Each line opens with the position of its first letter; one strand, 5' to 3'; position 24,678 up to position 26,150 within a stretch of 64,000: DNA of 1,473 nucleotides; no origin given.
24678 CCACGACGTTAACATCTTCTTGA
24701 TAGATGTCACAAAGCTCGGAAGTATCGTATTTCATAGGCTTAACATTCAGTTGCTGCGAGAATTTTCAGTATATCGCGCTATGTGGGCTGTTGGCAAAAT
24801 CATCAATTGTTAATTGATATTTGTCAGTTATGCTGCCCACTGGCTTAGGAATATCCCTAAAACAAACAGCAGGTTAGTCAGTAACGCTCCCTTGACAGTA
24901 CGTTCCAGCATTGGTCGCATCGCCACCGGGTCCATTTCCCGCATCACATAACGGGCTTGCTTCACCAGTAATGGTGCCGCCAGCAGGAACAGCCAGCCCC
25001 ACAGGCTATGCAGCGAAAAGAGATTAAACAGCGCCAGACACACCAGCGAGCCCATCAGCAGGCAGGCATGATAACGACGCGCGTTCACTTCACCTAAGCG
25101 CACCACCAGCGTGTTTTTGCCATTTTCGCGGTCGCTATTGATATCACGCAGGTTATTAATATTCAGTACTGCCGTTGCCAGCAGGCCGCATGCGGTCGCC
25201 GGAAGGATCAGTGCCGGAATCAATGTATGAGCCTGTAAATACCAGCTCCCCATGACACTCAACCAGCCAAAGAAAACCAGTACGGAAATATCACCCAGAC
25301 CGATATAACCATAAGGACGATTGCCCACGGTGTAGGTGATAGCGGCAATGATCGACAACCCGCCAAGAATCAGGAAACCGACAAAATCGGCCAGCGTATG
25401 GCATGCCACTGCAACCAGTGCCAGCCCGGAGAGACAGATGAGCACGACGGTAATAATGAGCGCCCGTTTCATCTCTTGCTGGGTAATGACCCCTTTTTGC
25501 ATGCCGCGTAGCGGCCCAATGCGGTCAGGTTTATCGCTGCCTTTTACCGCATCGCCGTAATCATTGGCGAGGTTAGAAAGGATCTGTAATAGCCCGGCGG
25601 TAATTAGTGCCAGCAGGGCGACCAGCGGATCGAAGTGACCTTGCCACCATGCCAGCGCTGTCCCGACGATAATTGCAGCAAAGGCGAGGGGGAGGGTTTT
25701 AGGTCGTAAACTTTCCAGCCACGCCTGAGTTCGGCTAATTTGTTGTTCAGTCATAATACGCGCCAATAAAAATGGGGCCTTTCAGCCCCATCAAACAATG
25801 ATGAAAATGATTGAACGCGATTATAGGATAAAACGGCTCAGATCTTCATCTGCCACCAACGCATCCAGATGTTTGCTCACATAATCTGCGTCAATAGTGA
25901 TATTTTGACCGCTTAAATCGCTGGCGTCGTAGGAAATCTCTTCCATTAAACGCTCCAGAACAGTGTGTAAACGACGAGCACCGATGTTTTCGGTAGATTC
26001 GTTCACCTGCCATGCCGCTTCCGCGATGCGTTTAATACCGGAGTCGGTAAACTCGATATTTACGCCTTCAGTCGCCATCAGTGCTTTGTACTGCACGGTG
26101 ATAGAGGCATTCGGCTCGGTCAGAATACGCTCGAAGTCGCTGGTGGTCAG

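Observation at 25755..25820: The hslU terminator sits 11 to 35 bp upstream of the menA start codon, with no obvious ribosome-binding site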

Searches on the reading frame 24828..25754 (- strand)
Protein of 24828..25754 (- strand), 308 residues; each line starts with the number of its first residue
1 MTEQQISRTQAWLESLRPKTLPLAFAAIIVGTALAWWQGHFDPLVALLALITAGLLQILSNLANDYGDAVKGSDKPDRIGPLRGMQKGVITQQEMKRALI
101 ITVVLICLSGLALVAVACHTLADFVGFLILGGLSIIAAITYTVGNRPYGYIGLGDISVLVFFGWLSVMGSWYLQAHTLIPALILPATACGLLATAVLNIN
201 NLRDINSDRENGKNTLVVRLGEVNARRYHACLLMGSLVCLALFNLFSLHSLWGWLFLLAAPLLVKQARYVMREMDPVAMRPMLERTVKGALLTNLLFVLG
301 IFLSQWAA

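Call 25: find_related_loci(query=window:24828-25754:-, collection=genome_contigs, flank=3000)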
Query window:24828-25754:- (308 aa) in genome_contigs; peptide patterns used: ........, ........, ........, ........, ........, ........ (x = any residue, [..] = any of these).
188 stretches matched a pattern; 147 encode a relative of the query (tblastn E <= 1e-3); the best 80 are kept; 80 distinct loci.
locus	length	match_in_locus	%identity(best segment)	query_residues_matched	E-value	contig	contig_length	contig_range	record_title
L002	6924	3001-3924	99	1-308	0e+0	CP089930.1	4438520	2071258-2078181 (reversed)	Escherichia coli strain E69 chromosome, complete genome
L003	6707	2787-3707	99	1-307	0e+0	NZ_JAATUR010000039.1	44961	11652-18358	Escherichia coli strain SCPM-O-B-8794 39length=44961, whole genome shotgun sequence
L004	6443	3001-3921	99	1-307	0e+0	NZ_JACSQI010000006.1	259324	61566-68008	Escherichia whittamii strain Sa2BVA5 NODE_6_length_259324_cov_8.836392, whole genome shotgun sequence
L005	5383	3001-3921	99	1-307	0e+0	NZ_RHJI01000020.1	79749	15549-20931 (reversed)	Escherichia sp. E1V33 1V33_20_consensus, whole genome shotgun sequence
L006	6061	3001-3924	99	1-308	0e+0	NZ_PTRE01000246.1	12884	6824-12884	Escherichia sp. MOD1-EC7003 MOD1-EC7003_247_length_12884_cov_129, whole genome shotgun sequence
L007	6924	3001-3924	96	1-308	0e+0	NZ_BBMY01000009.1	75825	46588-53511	Escherichia albertii NBRC 107761 = DSM 17582 strain NBRC 107761, whole genome shotgun sequence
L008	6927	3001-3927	95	1-308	0e+0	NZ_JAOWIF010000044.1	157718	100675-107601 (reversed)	Citrobacter sp. Cu233 237, whole genome shotgun sequence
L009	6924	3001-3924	95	1-307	0e+0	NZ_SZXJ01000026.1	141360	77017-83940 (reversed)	Citrobacter sp. wls619 contig14, whole genome shotgun sequence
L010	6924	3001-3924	95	1-307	0e+0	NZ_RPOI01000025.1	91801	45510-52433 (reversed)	Citrobacter youngae strain CCUG 30791 citrobacter_youngae_CCUG30791T_0000025, whole genome shotgun sequence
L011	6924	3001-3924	95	1-307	0e+0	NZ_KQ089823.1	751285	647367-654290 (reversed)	Citrobacter sp. MGH106 aetzL-supercont1.2, whole genome shotgun sequence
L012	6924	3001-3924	95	1-307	0e+0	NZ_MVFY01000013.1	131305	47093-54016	Citrobacter portucalensis strain A60 A60_S7_L001_NODE_13_length_131305_cov_23.0194, whole genome shotgun sequence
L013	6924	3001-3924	95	1-307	0e+0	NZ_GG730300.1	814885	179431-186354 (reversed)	Citrobacter youngae ATCC 29220 Scfld1, whole genome shotgun sequence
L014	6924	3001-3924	94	1-307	0e+0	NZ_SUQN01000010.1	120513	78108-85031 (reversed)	Citrobacter gillenii strain UMG736 UMG736_10, whole genome shotgun sequence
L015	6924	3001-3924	94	1-307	0e+0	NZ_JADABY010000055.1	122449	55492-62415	Citrobacter sp. Res13-Sevr-PEB04-36 seq_tig55, whole genome shotgun sequence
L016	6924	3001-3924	94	1-307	0e+0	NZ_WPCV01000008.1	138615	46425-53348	Citrobacter sp. On2M On2M_8, whole genome shotgun sequence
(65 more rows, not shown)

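Call 49: find_homologous_proteins(query=window:24828-25754:-, max_evalue=1e-30)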
Query window:24828-25754:- (308 aa): 6497 proteins with E <= 1e-30 among 8000 candidates; the best 120 are listed.
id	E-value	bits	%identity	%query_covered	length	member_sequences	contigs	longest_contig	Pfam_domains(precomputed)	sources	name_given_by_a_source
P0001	5.7e-188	641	94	100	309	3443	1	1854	PF01040.24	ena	-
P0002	1.5e-186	637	97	100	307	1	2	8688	PF01040.24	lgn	-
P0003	1.2e-184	631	96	100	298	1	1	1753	PF01040.24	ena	-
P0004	1.2e-183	627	94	100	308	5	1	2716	PF01040.24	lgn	-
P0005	1.1e-182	624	92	100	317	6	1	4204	PF01040.24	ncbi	-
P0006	1.4e-182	624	95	100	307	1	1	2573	PF01040.24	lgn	-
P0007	1.3e-181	621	93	100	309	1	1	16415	PF01040.24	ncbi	-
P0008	5.9e-179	612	91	100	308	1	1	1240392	PF01040.24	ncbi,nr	ncbi:1,4-dihydroxy-2-naphthoate octaprenyltransferase [Salmonella enterica subsp. enterica serovar T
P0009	3.5e-178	609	90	99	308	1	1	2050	PF01040.24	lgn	-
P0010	2.6e-177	607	95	100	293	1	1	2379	PF01040.24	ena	-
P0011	3.9e-177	606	94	100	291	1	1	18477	PF01040.24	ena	-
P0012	4.5e-175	599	87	99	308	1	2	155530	PF01040.24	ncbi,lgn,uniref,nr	ncbi:1,4-dihydroxy-2-naphthoate polyprenyltransferase [Superficieibacter electus]|uniref:1,4-dihydro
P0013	5.7e-174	596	87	99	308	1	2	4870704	PF01040.24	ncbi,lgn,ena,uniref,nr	ncbi:1,4-dihydroxy-2-naphthoate polyprenyltransferase [Superficieibacter sp. HKU1]|uniref:1,4-dihydr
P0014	5.8e-174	596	84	99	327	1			PF01040.24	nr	nr:1,4-dihydroxy-2-naphthoate octaprenyltransferase [Pseudenterobacter timonensis]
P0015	4.6e-173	593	86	99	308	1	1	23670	PF01040.24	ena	-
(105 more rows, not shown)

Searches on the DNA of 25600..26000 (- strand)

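Call 5: search_dna_similar(query=window:25600-26000:-, collection=ecoli_genomes, mode=near, max_rows=10, rows=spread)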
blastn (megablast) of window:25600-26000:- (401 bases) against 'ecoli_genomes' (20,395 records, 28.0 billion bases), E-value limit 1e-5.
Records with a match: 5426; places in all: 5427; records where one place covers at least 80% of the query: 5426.
Genomes with a match: 5426 of 5426; with a place that covers at least 80% of the query: 5426. Places per genome that has any: lowest 1, median 1, highest 2. On chromosomes: 5425 places; on plasmids: 2.
Best place of each record, by identity: >=99% 3518; 95-99% 1908.
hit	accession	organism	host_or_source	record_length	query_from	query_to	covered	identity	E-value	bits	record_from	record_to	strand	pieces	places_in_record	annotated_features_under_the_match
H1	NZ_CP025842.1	Escherichia coli strain 720632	Homo sapiens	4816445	1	401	100%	100.0%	0e+0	741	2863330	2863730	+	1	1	hslU: HslU--HslV peptidase ATPase subunit | menA: 1,4-dihydroxy-2-naphthoate polyprenyltransferase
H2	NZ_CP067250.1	Escherichia coli strain ESBL_DR28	imported food: chilli pepper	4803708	1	401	100%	100.0%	0e+0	741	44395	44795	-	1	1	hslU: HslU--HslV peptidase ATPase subunit | menA: 1,4-dihydroxy-2-naphthoate polyprenyltransferase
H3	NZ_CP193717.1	Escherichia coli strain DSM 498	missing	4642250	1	401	100%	100.0%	0e+0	741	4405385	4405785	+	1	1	hslU: HslU--HslV peptidase ATPase subunit | menA: 1,4-dihydroxy-2-naphthoate polyprenyltransferase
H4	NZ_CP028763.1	Escherichia coli strain A11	Giraffe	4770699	1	401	100%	99.8%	0e+0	736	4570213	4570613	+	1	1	hslU: HslU--HslV peptidase ATPase subunit | menA: 1,4-dihydroxy-2-naphthoate polyprenyltransferase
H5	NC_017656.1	Escherichia coli O55:H7 str. RM12579 strain RM12579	Homo sapiens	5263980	1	401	100%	99.0%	0e+0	719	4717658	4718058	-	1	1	hslU: HslU--HslV peptidase ATPase subunit | menA: 1,4-dihydroxy-2-naphthoate polyprenyltransferase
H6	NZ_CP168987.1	Escherichia coli strain UTAK-10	Veal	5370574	1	401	100%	99.0%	0e+0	719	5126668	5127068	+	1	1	hslU: HslU--HslV peptidase ATPase subunit | menA: 1,4-dihydroxy-2-naphthoate polyprenyltransferase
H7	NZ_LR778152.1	Escherichia coli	water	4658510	1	401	100%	98.8%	0e+0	713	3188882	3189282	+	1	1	hslU: HslU--HslV peptidase ATPase subunit | menA: 1,4-dihydroxy-2-naphthoate polyprenyltransferase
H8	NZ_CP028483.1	Escherichia coli strain E41-1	Homo sapiens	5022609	1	401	100%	98.3%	0e+0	702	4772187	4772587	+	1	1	hslU: HslU--HslV peptidase ATPase subunit | menA: 1,4-dihydroxy-2-naphthoate polyprenyltransferase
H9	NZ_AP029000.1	Escherichia coli strain GU2018_CL13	Homo sapiens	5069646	1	401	100%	98.3%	0e+0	702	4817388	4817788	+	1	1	hslU: HslU--HslV peptidase ATPase subunit | menA: 1,4-dihydroxy-2-naphthoate polyprenyltransferase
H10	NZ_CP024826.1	Escherichia coli strain CREC-544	Homo sapiens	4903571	1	401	100%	97.8%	0e+0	689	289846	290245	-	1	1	hslU: HslU--HslV peptidase ATPase subunit | menA: 1,4-dihydroxy-2-naphthoate polyprenyltransferase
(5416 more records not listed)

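Call 36: search_rna_families(source=window, start=25600, end=26000, threshold=evalue, max_evalue=10)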
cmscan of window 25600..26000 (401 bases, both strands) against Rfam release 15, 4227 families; matches with E-value up to 10: 4.
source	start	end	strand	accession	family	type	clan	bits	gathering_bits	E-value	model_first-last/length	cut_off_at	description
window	25764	25824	-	RF02866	ncS16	Gene; sRNA;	-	15.9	48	1.2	1-83/83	no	Burkholderia sRNA 16 (Bc_KC_sr1)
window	25781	25832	-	RF00147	SNORD34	Gene; snRNA; snoRNA; CD-box;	CL00055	15.3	38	4.6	1-79/79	no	Small nucleolar RNA SNORD34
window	25769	25813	+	RF00032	Histone3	Cis-reg;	-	14.4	34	0.62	1-46/46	no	Histone 3' UTR stem-loop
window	25767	25846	+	RF03483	MIR319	Gene; miRNA;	-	13.2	54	9.2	1-92/92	no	MIR319 microRNA precursor family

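Call 58: search_dna_similar(query=window:25752-25850:-, collection=ecoli_genomes, mode=near, max_rows=12, rows=spread)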
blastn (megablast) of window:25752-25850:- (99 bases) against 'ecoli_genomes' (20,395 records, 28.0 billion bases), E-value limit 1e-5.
Records with a match: 5426; places in all: 5427; records where one place covers at least 80% of the query: 5426.
Genomes with a match: 5426 of 5426; with a place that covers at least 80% of the query: 5426. Places per genome that has any: lowest 1, median 1, highest 2. On chromosomes: 5425 places; on plasmids: 2.
Best place of each record, by identity: >=99% 5409; 95-99% 17.
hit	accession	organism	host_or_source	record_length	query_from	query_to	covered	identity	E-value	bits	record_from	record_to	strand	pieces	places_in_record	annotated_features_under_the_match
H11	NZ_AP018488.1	Escherichia coli O157:H7 strain PV15-279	Homo sapiens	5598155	1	99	100%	100.0%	8e-44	183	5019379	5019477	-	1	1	hslU: HslU--HslV peptidase ATPase subunit | menA: 1,4-dihydroxy-2-naphthoate polyprenyltransferase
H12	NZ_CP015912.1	Escherichia coli strain 210205630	swine cecum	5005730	1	99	100%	100.0%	8e-44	183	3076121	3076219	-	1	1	hslU: HslU--HslV peptidase ATPase subunit | menA: 1,4-dihydroxy-2-naphthoate polyprenyltransferase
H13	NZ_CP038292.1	Escherichia coli O157:H7 strain TB21-1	cattle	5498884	1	99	100%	100.0%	8e-44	183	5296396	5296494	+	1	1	hslU: HslU--HslV peptidase ATPase subunit | menA: 1,4-dihydroxy-2-naphthoate polyprenyltransferase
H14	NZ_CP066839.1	Escherichia coli strain Ec-RL2-1X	Gallus gallus domesticus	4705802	1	99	100%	100.0%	8e-44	183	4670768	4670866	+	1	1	hslU: HslU--HslV peptidase ATPase subunit | menA: 1,4-dihydroxy-2-naphthoate polyprenyltransferase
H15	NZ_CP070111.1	Escherichia coli strain FDAARGOS_1301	Homo sapiens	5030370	1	99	100%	100.0%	8e-44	183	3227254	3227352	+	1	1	hslU: HslU--HslV peptidase ATPase subunit | menA: 1,4-dihydroxy-2-naphthoate polyprenyltransferase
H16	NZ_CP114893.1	Escherichia coli strain CM13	not applicable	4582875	1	99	100%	100.0%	8e-44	183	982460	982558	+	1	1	hslU: HslU--HslV peptidase ATPase subunit | menA: 1,4-dihydroxy-2-naphthoate polyprenyltransferase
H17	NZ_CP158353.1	Escherichia coli strain 914033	Homo sapiens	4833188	1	99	100%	100.0%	8e-44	183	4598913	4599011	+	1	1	hslU: HslU--HslV peptidase ATPase subunit | menA: 1,4-dihydroxy-2-naphthoate polyprenyltransferase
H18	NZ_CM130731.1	Escherichia coli strain IAL7252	Homo sapiens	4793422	1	99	100%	100.0%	8e-44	183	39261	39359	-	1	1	hslU: HslU--HslV peptidase ATPase subunit | menA: 1,4-dihydroxy-2-naphthoate polyprenyltransferase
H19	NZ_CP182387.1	Escherichia coli strain Br_190_kylling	-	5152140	1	99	100%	100.0%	8e-44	183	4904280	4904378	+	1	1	hslU: HslU--HslV peptidase ATPase subunit | menA: 1,4-dihydroxy-2-naphthoate polyprenyltransferase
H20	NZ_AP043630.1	Escherichia coli strain AST217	Homo sapiens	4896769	1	99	100%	100.0%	8e-44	183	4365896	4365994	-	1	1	hslU: HslU--HslV peptidase ATPase subunit | menA: 1,4-dihydroxy-2-naphthoate polyprenyltransferase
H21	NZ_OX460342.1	Escherichia coli strain EC0880B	Derived from parental isolate EC0880B ...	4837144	1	99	100%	100.0%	8e-44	183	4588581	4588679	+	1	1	hslU: HslU--HslV peptidase ATPase subunit | menA: 1,4-dihydroxy-2-naphthoate polyprenyltransferase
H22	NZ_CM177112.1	Escherichia coli strain GN4741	Homo sapiens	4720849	1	99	100%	99.0%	4e-42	178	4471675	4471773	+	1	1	hslU: ATP-dependent protease ATPase subunit HslU | menA: 1,4-dihydroxy-2-naphthoate polyprenyltransferase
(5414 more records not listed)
